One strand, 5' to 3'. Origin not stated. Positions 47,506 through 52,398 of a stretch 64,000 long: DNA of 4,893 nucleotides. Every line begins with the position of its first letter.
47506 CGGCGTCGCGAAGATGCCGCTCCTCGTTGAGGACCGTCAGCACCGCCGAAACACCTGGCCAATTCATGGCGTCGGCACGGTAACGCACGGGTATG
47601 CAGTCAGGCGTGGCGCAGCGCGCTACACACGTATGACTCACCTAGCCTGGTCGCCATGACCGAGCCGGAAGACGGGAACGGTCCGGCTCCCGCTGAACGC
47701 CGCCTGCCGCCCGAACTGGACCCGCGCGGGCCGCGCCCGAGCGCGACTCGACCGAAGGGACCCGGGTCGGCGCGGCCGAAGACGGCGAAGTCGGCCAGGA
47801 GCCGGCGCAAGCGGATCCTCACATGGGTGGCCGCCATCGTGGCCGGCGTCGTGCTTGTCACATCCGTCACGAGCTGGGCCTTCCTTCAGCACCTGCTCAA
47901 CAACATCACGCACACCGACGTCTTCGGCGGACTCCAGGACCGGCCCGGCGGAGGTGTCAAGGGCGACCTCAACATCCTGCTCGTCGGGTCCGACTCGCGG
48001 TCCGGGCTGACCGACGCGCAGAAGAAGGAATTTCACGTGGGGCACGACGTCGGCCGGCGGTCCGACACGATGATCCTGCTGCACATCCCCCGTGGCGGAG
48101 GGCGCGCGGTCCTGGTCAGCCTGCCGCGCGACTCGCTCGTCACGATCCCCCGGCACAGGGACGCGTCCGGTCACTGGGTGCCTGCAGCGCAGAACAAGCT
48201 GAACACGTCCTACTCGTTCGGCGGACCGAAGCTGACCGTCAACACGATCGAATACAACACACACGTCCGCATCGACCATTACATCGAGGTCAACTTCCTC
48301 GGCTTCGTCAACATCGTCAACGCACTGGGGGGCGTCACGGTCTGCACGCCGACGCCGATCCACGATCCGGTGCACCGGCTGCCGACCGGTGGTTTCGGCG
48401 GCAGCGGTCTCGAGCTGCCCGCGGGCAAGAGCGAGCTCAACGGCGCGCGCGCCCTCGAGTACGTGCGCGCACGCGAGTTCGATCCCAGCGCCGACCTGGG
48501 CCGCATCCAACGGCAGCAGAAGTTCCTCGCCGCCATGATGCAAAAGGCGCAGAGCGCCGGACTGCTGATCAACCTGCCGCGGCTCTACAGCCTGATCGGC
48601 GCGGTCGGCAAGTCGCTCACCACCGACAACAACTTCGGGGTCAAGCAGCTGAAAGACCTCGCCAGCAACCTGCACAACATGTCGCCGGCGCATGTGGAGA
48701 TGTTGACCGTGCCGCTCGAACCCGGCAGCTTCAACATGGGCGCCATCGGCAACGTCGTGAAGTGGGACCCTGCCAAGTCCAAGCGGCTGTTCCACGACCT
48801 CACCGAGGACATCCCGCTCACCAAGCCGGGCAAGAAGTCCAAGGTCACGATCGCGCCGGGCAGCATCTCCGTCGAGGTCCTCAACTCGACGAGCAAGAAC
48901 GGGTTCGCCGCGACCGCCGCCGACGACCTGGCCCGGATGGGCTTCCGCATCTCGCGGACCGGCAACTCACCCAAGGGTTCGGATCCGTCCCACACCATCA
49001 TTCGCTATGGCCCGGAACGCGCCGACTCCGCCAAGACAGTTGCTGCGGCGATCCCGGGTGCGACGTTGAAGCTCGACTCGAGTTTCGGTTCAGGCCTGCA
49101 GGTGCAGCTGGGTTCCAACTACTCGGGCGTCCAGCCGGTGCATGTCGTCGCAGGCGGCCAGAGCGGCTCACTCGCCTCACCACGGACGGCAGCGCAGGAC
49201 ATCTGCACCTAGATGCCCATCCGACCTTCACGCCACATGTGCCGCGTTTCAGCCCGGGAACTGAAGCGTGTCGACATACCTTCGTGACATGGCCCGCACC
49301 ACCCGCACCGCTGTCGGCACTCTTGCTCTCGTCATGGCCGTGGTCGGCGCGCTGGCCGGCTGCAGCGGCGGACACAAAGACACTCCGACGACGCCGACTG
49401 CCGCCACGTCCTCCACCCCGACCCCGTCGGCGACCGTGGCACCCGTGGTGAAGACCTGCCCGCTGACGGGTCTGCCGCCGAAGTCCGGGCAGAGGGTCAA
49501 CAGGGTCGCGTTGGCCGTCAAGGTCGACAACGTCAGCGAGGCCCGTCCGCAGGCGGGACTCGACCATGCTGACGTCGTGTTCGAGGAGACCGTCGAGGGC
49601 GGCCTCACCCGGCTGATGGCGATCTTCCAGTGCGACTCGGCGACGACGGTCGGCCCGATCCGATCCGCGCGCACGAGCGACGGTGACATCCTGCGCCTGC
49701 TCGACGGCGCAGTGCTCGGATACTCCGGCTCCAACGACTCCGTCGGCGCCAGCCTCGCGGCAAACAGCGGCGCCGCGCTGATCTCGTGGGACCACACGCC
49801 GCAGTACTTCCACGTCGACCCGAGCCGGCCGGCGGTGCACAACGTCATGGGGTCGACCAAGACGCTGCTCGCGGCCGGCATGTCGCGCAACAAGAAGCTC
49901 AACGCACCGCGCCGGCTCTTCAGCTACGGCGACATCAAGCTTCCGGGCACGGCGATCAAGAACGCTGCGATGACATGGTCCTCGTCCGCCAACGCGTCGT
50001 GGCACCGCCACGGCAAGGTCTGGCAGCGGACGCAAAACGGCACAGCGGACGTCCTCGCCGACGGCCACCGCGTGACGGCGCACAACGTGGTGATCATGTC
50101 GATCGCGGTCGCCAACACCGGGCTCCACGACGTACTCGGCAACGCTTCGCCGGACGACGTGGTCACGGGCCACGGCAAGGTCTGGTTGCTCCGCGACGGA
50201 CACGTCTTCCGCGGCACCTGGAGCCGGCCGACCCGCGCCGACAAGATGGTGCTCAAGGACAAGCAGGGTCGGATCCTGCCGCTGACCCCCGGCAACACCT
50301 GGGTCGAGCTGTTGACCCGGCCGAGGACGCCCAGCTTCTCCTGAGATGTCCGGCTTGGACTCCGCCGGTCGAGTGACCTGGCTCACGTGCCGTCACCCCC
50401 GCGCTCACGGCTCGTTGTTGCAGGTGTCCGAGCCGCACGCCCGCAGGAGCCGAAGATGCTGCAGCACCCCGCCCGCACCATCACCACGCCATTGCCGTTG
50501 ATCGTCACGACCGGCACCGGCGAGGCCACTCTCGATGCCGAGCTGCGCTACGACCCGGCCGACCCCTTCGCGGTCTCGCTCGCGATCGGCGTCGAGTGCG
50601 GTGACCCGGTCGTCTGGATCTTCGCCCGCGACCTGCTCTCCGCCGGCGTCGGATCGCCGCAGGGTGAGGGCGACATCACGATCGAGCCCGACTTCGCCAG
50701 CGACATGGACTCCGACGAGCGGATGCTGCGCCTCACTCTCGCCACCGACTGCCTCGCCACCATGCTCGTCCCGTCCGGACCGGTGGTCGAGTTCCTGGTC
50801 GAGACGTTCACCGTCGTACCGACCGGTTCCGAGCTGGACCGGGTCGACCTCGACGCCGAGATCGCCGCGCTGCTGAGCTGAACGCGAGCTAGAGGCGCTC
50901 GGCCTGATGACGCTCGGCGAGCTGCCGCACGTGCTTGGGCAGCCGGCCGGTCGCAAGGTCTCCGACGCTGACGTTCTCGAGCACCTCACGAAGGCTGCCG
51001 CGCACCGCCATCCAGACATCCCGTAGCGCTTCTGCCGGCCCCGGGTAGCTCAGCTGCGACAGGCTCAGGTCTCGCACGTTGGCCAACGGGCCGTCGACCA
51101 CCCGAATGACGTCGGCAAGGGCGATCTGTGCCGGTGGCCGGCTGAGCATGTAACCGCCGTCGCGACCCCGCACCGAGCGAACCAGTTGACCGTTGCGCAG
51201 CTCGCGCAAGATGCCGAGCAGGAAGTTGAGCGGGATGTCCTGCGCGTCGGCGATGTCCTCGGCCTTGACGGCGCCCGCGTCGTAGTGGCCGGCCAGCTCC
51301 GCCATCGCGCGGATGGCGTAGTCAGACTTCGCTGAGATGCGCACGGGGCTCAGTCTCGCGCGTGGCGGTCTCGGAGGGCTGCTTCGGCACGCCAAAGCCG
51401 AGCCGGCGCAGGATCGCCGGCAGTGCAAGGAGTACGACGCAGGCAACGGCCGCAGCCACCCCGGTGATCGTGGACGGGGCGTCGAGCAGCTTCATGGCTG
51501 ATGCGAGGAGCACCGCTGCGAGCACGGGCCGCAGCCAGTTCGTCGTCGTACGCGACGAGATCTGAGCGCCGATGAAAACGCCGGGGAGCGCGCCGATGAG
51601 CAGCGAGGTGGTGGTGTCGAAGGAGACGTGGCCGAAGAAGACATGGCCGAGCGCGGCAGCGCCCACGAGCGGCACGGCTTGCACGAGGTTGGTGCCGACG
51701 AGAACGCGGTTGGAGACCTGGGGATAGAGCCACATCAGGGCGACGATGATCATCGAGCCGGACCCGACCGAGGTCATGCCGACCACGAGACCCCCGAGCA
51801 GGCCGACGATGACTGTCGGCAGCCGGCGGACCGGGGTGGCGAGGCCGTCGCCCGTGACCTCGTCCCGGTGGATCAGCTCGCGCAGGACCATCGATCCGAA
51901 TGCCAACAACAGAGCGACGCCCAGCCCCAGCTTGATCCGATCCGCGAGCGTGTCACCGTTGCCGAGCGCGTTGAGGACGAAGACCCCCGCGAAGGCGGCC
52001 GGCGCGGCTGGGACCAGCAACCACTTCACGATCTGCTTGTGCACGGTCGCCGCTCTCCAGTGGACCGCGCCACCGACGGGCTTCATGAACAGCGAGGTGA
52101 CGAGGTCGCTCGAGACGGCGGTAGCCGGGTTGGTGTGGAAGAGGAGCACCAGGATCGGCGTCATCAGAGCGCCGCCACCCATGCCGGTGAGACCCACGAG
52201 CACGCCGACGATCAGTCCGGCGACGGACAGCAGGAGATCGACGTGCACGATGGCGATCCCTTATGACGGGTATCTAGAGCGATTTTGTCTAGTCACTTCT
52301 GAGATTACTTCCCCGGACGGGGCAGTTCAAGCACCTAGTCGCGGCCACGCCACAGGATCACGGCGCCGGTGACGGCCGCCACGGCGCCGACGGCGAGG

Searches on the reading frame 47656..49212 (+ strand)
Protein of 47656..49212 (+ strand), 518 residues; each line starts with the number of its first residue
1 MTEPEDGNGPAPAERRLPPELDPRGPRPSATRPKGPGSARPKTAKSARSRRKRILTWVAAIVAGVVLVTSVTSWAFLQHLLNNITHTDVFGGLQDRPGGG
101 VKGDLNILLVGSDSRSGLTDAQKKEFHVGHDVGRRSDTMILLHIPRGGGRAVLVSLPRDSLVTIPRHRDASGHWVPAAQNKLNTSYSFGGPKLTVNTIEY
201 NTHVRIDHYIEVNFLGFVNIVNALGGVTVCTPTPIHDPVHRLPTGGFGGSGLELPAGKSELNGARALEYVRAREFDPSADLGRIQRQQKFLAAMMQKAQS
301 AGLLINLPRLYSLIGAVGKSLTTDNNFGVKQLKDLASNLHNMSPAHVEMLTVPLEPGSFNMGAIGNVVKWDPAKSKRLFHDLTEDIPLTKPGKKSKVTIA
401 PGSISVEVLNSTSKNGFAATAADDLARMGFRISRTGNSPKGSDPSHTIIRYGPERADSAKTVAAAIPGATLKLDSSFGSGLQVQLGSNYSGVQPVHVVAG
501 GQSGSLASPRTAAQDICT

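Call 61: search_protein_families(library=pfam, proteins=[window:47656-49212:+], max_evalue=0.001)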
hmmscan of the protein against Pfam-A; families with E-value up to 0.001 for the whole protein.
window:47656-49212:+ (518 aa): 2 families
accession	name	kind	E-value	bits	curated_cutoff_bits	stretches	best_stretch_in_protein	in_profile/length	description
PF03816.19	LytR_cpsA_psr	-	1.2e-44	152.6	24.6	1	135-299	1-149/150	LytR_cpsA_psr family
PF13399.11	LytR_C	-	7.2e-17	62.5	22.2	1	404-489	2-86/86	LytR cell envelope-related transcriptional attenuator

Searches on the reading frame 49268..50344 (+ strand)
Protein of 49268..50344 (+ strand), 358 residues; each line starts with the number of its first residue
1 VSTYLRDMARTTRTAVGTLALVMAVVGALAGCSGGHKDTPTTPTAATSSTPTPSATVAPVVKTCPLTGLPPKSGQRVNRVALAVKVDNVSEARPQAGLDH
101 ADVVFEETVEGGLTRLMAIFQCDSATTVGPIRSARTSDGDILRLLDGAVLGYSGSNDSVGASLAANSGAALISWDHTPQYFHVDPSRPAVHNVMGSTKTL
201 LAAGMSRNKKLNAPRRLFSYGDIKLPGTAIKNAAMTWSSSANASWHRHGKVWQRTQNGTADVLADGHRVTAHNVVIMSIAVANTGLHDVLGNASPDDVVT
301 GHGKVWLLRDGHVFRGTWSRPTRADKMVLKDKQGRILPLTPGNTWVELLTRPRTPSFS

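Call 61: search_protein_families(library=pfam, proteins=[window:49268-50344:+], max_evalue=0.001)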
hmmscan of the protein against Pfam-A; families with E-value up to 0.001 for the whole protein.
window:49268-50344:+ (358 aa): 2 families
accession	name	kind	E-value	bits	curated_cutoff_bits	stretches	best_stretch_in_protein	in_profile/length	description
PF11258.13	DUF3048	-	8.2e-33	114.1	25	1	66-204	1-142/148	Protein of unknown function (DUF3048) N-terminal domain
PF17479.7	DUF3048_C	-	3.4e-20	73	25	1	241-346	11-114/114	Protein of unknown function (DUF3048) C-terminal domain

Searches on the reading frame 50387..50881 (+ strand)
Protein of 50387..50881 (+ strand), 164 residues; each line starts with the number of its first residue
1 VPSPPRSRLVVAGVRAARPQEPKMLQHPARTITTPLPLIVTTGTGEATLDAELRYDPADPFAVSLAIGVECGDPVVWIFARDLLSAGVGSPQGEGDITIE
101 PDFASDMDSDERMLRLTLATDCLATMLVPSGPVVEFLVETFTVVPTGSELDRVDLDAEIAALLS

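Call 61: search_protein_families(library=pfam, proteins=[window:50387-50881:+], max_evalue=0.001)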
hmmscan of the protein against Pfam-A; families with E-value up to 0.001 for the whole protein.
window:50387-50881:+ (164 aa): 1 family
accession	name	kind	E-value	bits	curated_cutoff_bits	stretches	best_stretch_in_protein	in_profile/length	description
PF04686.18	SsgA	-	2.1e-23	82.5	25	1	50-149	2-98/98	Streptomyces sporulation and cell division protein, SsgA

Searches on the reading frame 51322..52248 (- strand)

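Call 61: search_protein_families(library=pfam, proteins=[window:51322-52248:-], max_evalue=0.001)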
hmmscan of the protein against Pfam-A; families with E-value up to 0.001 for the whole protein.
window:51322-52248:- (308 aa): 1 family
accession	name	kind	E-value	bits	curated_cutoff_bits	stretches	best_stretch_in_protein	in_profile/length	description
PF01925.25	TauE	-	1.3e-41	143.3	32.6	1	9-254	3-237/237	Sulfite exporter TauE/SafE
